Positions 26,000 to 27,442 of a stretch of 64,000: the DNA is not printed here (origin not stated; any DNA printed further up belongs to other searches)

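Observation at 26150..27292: Cysteine-free thiolase homologue in the HMGCS-thiolase-DUF35 operon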

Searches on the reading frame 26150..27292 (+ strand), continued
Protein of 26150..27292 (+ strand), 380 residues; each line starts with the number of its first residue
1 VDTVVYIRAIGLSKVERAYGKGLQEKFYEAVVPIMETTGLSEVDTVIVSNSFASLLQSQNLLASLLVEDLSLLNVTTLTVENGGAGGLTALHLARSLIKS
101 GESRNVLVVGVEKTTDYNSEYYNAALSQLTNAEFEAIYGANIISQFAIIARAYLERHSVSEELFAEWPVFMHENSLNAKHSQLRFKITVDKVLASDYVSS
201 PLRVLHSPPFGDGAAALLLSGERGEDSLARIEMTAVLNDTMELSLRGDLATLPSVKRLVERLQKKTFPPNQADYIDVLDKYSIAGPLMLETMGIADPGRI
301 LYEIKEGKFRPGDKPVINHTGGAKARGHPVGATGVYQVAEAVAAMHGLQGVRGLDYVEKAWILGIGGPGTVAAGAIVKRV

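Call 13: find_encoding_contigs(protein=P0001, flank=10000, max_places=3)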
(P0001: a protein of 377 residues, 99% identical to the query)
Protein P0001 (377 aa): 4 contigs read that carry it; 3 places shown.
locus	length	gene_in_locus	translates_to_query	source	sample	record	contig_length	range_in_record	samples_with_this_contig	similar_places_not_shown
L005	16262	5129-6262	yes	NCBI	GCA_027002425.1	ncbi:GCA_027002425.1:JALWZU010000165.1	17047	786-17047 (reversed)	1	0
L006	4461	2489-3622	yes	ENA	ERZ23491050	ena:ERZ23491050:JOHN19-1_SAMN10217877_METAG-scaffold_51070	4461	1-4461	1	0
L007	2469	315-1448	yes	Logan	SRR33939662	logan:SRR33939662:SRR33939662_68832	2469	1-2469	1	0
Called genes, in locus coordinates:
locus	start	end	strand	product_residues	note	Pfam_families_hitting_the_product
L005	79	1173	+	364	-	PF00005:ABC_tran, PF13304:AAA_21 (weak), PF08352:oligo_HPY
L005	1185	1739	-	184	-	-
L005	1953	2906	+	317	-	PF08267:Meth_synt_1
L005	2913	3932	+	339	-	PF01717:Meth_synt_2, PF08267:Meth_synt_1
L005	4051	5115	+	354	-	PF00108:Thiolase_N, PF08541:ACP_syn_III_C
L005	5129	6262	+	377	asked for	PF00108:Thiolase_N, PF08545:ACP_syn_III (weak), PF22691:Thiolase_C_1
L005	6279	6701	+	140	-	PF12172:zf-ChsH2, PF01796:OB_ChsH2_C (weak)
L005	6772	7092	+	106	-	-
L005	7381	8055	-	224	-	PF01209:Ubie_methyltran, PF13489:Methyltransf_23, PF13649:Methyltransf_25, PF13847:Methyltransf_31 (weak), PF08241:Methyltransf_11, PF08242:Methyltransf_12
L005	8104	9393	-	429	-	PF13393:tRNA-synt_His, PF00587:tRNA-synt_2b (weak), PF03129:HGTP_anticodon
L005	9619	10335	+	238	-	PF09335:VTT_dom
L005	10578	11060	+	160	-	-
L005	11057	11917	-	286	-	PF00892:EamA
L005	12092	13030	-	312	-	PF00557:Peptidase_M24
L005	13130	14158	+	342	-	PF03706:LPG_synthase_TM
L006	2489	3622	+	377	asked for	PF00108:Thiolase_N, PF08545:ACP_syn_III (weak), PF22691:Thiolase_C_1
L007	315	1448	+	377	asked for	PF00108:Thiolase_N, PF08545:ACP_syn_III (weak), PF22691:Thiolase_C_1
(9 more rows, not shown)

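Call 14: find_encoding_contigs(protein=P0015, flank=10000, max_places=2)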
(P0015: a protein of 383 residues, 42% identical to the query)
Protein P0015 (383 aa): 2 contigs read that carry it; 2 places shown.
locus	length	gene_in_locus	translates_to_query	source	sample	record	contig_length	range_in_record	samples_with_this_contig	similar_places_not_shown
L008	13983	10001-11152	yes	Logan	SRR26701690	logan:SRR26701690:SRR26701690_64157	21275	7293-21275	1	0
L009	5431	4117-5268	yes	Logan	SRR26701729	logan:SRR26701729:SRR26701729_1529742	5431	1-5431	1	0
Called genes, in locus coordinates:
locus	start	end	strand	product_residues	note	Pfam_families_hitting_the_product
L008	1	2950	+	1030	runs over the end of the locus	PF00496:SBP_bac_5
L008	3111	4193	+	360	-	PF00528:BPD_transp_1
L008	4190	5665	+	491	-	PF00528:BPD_transp_1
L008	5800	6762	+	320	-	PF02463:SMC_N (weak), PF00005:ABC_tran, PF13304:AAA_21 (weak), PF08352:oligo_HPY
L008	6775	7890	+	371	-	PF00005:ABC_tran, PF13304:AAA_21 (faint), PF08352:oligo_HPY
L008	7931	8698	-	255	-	-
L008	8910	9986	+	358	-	PF08540:HMG_CoA_synt_C (faint), PF08541:ACP_syn_III_C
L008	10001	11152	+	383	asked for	PF00108:Thiolase_N, PF00109:ketoacyl-synt (weak), PF08545:ACP_syn_III (faint), PF02803:Thiolase_C, PF22691:Thiolase_C_1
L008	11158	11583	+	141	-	PF12172:zf-ChsH2, PF01796:OB_ChsH2_C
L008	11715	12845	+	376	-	PF01321:Creatinase_N, PF00557:Peptidase_M24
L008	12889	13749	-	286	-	PF00459:Inositol_P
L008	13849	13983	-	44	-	?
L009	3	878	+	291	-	?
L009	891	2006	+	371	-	PF00005:ABC_tran, PF08352:oligo_HPY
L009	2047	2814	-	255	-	-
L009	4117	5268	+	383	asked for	PF00108:Thiolase_N, PF00109:ketoacyl-synt (weak), PF08545:ACP_syn_III (faint), PF02803:Thiolase_C, PF22691:Thiolase_C_1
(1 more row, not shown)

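Call 15: find_encoding_contigs(protein=P0018, flank=10000, max_places=2)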
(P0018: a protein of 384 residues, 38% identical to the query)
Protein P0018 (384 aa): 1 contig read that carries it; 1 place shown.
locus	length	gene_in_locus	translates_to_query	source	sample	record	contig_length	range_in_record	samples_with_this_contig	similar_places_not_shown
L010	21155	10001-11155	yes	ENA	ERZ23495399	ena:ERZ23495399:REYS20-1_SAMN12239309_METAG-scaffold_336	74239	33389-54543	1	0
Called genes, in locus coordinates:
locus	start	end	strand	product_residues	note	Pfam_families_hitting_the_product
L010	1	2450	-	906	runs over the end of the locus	PF00330:Aconitase, PF00694:Aconitase_C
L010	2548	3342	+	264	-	PF00795:CN_hydrolase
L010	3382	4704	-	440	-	-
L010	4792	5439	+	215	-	-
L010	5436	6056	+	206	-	-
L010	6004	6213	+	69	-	-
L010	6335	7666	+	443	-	PF13462:Thioredoxin_4, PF01323:DSBA (faint), PF13098:Thioredoxin_2 (weak)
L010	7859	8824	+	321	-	PF00005:ABC_tran, PF02463:SMC_N (faint), PF08352:oligo_HPY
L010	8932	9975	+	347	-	PF01154:HMG_CoA_synt_N (weak), PF08541:ACP_syn_III_C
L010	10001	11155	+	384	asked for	PF00108:Thiolase_N, PF00109:ketoacyl-synt (weak), PF22691:Thiolase_C_1, PF02803:Thiolase_C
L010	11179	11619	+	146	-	PF12172:zf-ChsH2, PF01796:OB_ChsH2_C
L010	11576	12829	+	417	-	PF00368:HMG-CoA_red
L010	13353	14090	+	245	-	-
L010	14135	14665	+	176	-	-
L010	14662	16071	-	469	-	PF02074:Peptidase_M32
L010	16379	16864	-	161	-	-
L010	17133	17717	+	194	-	PF01931:NTPase_I-T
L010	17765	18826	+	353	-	PF01435:Peptidase_M48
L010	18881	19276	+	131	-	PF01201:Ribosomal_S8e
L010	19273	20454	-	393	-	PF05559:DUF763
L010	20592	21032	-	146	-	PF08211:dCMP_cyt_deam_2, PF00383:dCMP_cyt_deam_1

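Call 16: find_encoding_contigs(protein=P0022, flank=6000, max_places=2)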
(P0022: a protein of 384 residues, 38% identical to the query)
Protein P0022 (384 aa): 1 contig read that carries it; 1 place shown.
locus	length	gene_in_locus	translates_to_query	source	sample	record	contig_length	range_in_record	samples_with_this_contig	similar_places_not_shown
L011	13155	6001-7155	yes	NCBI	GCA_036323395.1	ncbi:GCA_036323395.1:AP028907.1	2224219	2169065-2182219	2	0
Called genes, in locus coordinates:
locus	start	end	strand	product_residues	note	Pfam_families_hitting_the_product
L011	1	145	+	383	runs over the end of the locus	PF00535:Glycos_transf_2, PF12804:NTP_transf_3 (weak), PF13641:Glyco_tranf_2_3, PF04138:GtrA_DPMS_TM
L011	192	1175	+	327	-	PF00753:Lactamase_B, PF21221:B_lactamase-like_C (weak)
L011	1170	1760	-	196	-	PF12802:MarR_2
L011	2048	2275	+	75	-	-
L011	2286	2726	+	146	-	PF01850:PIN (weak)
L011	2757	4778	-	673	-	PF07676:PD40 (faint), PF26550:Tricorn_2nd (faint), PF00930:DPPIV_N (faint), PF26549:Tricorn_N (weak), PF01738:DLH (weak), PF02129:Peptidase_S15, PF20434:BD-FAE, PF00326:Peptidase_S9, +1 more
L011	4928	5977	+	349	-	PF00108:Thiolase_N (faint), PF08541:ACP_syn_III_C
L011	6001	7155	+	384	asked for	PF00108:Thiolase_N, PF08545:ACP_syn_III (faint), PF22691:Thiolase_C_1, PF02803:Thiolase_C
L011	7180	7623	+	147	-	PF12172:zf-ChsH2, PF18313:TLP1_add_C (weak), PF01796:OB_ChsH2_C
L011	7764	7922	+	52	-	-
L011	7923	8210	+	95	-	-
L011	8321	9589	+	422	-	PF00368:HMG-CoA_red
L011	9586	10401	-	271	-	PF00881:Nitroreductase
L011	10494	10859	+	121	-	-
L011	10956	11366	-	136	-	PF01850:PIN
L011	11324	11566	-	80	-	PF02697:VAPB_antitox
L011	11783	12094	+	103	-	-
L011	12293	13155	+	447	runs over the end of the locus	PF01554:MatE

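Call 24: list_cluster_members(proteins=[P0017, P0018, P0026, P0030, P0036, P0041, P0042, P0052, P0088, P0003])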
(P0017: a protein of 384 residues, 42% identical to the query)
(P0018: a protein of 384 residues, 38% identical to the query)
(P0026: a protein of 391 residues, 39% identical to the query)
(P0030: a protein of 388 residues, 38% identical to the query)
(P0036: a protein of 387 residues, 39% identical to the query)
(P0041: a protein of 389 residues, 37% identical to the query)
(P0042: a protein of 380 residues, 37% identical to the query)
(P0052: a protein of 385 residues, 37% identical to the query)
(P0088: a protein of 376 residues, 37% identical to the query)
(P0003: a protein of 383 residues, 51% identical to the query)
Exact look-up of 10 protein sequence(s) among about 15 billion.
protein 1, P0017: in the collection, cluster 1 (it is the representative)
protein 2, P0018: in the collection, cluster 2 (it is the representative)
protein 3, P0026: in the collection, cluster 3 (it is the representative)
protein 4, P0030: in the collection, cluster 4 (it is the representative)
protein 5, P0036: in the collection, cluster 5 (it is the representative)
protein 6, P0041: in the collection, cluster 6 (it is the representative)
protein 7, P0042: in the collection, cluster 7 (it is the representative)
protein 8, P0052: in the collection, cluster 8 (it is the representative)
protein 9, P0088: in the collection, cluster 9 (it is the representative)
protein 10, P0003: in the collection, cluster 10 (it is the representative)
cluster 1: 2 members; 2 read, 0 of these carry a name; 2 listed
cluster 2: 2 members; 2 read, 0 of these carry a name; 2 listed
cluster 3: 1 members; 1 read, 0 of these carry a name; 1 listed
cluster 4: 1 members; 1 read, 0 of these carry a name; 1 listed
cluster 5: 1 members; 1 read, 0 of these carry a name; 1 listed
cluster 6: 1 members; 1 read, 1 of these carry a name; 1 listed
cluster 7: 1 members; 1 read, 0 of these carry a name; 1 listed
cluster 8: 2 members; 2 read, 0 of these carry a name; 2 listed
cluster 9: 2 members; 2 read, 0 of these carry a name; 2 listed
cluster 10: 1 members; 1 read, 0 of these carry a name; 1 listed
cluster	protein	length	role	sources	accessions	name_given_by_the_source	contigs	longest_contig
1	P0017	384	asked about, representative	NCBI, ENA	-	-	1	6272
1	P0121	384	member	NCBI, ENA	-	-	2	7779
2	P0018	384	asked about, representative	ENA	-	-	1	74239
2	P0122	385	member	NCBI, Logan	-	-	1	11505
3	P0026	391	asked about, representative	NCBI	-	-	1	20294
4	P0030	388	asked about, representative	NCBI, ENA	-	-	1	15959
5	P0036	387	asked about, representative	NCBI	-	-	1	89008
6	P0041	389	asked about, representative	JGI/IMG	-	acetyl-CoA C-acetyltransferase/acetyl-CoA acyltransferase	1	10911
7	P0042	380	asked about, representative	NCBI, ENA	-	-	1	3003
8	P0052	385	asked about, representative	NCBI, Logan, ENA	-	-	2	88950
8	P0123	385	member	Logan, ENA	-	-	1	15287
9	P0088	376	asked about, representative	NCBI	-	-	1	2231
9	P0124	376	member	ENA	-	-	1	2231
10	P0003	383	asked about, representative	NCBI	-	-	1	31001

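Call 26: find_related_loci(query=A1, collection=viral_contigs, flank=3000)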
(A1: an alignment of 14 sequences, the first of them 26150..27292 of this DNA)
Query A1 (380 aa) in viral_contigs; peptide patterns used: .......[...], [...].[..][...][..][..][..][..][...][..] (x = any residue, [..] = any of these).
117 stretches matched a pattern, but none encodes a relative of the query by tblastn (E <= 1e-3).

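Call 32: find_related_loci(query=A1, collection=genome_contigs, flank=10000)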
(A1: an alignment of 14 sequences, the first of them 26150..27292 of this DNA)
Query A1 (380 aa) in genome_contigs; peptide patterns used: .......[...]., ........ (x = any residue, [..] = any of these).
360 stretches matched a pattern; 333 encode a relative of the query (tblastn E <= 1e-3); the best 80 are kept; 80 distinct loci.
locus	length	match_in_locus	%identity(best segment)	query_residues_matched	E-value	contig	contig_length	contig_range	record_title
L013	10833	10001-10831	94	1-277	1e-171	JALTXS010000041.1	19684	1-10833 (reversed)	MAG: Desulfurococcales archaeon isolate S141_metabat1_scaf2bin.117 S141_NODE_2141_length_19684_cov_10.867106, whole geno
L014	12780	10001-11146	45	5-380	4e-101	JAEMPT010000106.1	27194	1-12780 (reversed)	MAG: Thermoprotei archaeon isolate 2016_B02_sed_C_20 c_000000000297, whole genome shotgun sequence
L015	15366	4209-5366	43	1-380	7e-94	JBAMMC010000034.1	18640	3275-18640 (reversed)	MAG: Fervidicoccaceae archaeon isolate MAG21 ExploCarb_3808S_S2_749_length_18640_cov_7, whole genome shotgun sequence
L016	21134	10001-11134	43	3-380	5e-93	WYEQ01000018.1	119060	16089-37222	MAG: Desulfurococcales archaeon isolate EvPrim.Bin23 NODE_5_length_119060_cov_4.492, whole genome shotgun sequence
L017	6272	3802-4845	42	5-347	2e-77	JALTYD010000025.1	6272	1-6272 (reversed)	MAG: Pyrodictiaceae archaeon isolate S141_metabat2_scaf2bin.024 S141_NODE_14075_length_6272_cov_1.056306, whole genome s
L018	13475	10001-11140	37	5-379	2e-76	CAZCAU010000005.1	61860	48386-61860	MAG TPA_asm: uncultured Desulfurococcales archaeon isolate SRP141559_co1_23 genome assembly, contig: NODE_111_length_618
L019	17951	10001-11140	40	5-379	2e-73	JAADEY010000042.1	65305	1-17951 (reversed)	MAG: Thermoproteota archaeon isolate L_MetaBat.44 contig-127_170, whole genome shotgun sequence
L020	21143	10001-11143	38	5-380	5e-73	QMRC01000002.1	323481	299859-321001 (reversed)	MAG: Thermoprotei archaeon isolate B15_G16 B15_Guay16_scaffold_00002, whole genome shotgun sequence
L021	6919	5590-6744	37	1-379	1e-72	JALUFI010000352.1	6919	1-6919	MAG: Pyrodictiaceae archaeon isolate S143_metabat2_scaf2bin.055 S143_NODE_9589_length_6919_cov_3.026943, whole genome sh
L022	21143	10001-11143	38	5-380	4e-71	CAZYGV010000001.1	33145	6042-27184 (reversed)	MAG TPA_asm: uncultured Thermoproteales archaeon isolate binchicken_co409_106 genome assembly, contig: NODE_70_length_33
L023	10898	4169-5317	38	3-380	9e-71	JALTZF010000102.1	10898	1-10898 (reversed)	MAG: Pyrodictiaceae archaeon isolate S141_metabat2_scaf2bin.116 S141_NODE_5917_length_10898_cov_1.975675, whole genome s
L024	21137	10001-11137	36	5-379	2e-70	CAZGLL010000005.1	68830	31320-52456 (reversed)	MAG TPA_asm: uncultured Desulfurococcales archaeon isolate binchicken_co184_340 genome assembly, contig: NODE_388_length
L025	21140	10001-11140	38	5-379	2e-70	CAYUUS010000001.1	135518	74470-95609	MAG TPA_asm: uncultured Ignisphaera sp. isolate SRP104967_co1_57 genome assembly, contig: NODE_16_length_135518_cov_325.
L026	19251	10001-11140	37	5-379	3e-70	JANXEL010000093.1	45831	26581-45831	MAG: Ignisphaera sp. isolate SKYB63 k141_40702, whole genome shotgun sequence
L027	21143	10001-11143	37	5-380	8e-70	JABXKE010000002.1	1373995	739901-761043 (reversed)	MAG: Pyrodictium sp. isolate DIMAG01 c_000000007261_partial_102228_164815, whole genome shotgun sequence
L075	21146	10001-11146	36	1-379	2e-61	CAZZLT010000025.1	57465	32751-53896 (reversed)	MAG TPA_asm: uncultured Desulfurococcaceae archaeon isolate binchicken_co25_114 genome assembly, contig: k141_144551, wh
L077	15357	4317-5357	37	5-347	5e-61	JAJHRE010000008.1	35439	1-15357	MAG: Desulfurococcaceae archaeon isolate Bin S28 scaffold_209_c1, whole genome shotgun sequence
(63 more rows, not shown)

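Call 37: search_protein_families(library=pfam, proteins=[L077:2138-3142:-, L077:3403-4278:+, L077:4296-5453:+, L077:5474-5854:+, L077:5851-6765:-, L077:6758-8362:+, L077:8409-10010:+], max_evalue=0.001)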
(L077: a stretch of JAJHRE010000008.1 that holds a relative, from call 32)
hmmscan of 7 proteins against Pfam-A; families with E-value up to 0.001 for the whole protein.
L077:2138-3142:- (334 aa): 1 family
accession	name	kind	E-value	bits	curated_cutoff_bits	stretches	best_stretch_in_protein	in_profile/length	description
PF03706.18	LPG_synthase_TM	-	2.7e-17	63.6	33.4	1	14-304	5-296/302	Lysylphosphatidylglycerol synthase TM region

L077:3403-4278:+ (291 aa): 0 families

L077:4296-5453:+ (385 aa): 4 families
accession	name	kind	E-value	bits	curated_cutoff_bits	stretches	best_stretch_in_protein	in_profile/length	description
PF22691.2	Thiolase_C_1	-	1.5e-36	125.7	28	1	241-385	1-144/144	Thiolase C-terminal domain-like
PF00108.29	Thiolase_N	-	1.6e-20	74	26.4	1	8-225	1-260/260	Thiolase, N-terminal domain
PF02803.24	Thiolase_C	-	2.7e-09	37.1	27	1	263-380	26-119/123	Thiolase, C-terminal domain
PF08545.16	ACP_syn_III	-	2.6e-05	24.5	24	0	80-123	1-44/80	3-Oxoacyl-[acyl-carrier-protein (ACP)] synthase III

L077:5474-5854:+ (126 aa): 2 families
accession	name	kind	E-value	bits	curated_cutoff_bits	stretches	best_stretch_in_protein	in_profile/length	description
PF01796.24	OB_ChsH2_C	-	3.1e-14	53.1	27.1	1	41-102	2-64/65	ChsH2, C-terminal OB-fold domain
PF12172.15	zf-ChsH2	-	5.2e-12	45.8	23.2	1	11-38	9-36/37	ChsH2, rubredoxin-like zinc ribbon domain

L077:5851-6765:- (304 aa): 1 family
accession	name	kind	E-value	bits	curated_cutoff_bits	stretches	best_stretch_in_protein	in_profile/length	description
PF01569.27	PAP2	-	2.2e-20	73.2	27.2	1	59-183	4-128/130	PAP2 superfamily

L077:6758-8362:+ (534 aa): 3 families
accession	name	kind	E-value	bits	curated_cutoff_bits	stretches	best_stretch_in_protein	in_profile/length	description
PF01409.25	tRNA-synt_2d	-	2.4e-79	266.7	19.8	1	252-523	2-244/246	tRNA synthetases class II core domain (F)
PF00152.25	tRNA-synt_2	-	9.1e-05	22.1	25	0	490-514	277-301/308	tRNA synthetases class II (D, K and N)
PF17759.6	tRNA_synthFbeta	-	0.00095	19.1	22.4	0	380-467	90-189/214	Phenylalanyl tRNA synthetase beta chain CLM domain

L077:8409-10010:+ (533 aa): 3 families
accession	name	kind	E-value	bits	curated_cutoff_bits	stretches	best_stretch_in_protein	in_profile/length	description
PF17759.6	tRNA_synthFbeta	-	1.5e-35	123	22.4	1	339-524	10-214/214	Phenylalanyl tRNA synthetase beta chain CLM domain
PF03484.21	B5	-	2.4e-24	85.7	28.6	1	263-328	2-67/67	tRNA synthetase B5 domain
PF03483.22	B3_4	-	1.4e-06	28.5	29.3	1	98-216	34-128/174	B3/4 domain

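Call 61: predict_structure(alignment_id=A3)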
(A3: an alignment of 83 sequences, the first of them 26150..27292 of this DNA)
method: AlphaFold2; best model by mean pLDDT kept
length: 380 residues; sequences in the alignment: 83
mean_pLDDT: 96.8   pTM: 0.95
mean pLDDT of the five models: 96.8, 96.6, 96.3, 96.0, 95.6
residues with pLDDT >= 90: 369; 70-90: 10; 50-70: 1; < 50: 0
segments of 3 or more residues with pLDDT < 50: none
pLDDT, mean of each block of 10 residues (from residue 1): 93 97 98 94 97 96 96 97 98 98 98 94 92 90 96 98 99 98 98 98 96 98 96 98 94 97 97 98 98 98 98 98 96 98 98 98 98 98
secondary structure, 60 per line:
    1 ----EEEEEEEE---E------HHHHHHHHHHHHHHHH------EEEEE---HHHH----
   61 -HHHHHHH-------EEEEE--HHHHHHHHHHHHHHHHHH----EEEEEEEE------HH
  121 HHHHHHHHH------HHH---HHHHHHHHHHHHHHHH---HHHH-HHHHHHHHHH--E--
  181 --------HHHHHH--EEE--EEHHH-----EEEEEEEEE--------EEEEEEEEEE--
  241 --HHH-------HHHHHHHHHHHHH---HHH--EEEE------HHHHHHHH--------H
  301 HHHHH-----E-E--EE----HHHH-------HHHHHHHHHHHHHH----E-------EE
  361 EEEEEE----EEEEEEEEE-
elements in order: E5-12 H23-38 E45-49 H53-56 H62-68 E76-80 H83-100 E105-112 H119-129 H142-157 H161-164 H166-175 H189-194 E197-199 E212-220 E229-238 H253-265 E274-277 H284-291 H300-305 H322-325 H333-346 E359-366 E371-379
